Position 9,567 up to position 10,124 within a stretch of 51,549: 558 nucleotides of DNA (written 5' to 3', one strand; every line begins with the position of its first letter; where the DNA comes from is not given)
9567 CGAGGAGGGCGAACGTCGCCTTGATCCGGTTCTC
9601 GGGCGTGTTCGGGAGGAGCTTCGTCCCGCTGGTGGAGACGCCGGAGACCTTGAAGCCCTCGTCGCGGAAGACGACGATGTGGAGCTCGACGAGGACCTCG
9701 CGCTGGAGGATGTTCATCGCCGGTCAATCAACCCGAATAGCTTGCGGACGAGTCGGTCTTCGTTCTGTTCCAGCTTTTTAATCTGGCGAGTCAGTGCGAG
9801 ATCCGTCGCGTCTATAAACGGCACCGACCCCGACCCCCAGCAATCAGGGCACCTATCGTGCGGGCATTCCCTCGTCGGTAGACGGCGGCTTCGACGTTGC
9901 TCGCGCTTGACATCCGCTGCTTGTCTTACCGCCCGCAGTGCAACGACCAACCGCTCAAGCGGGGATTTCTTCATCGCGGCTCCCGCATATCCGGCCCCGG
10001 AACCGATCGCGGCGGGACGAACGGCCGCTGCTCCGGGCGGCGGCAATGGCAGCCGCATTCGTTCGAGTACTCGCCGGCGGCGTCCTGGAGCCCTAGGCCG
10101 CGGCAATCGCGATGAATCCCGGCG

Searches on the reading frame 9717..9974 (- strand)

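Call 8: search_protein_families(library=phrogs, proteins=[window:9717-9974:-], max_evalue=0.01)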
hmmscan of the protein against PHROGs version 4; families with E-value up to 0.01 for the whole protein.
window:9717-9974:- (86 aa): 1 family
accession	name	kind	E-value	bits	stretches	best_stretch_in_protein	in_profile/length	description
phrog_9772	-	unknown function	0.0092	17.1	0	20-74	24-77/83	-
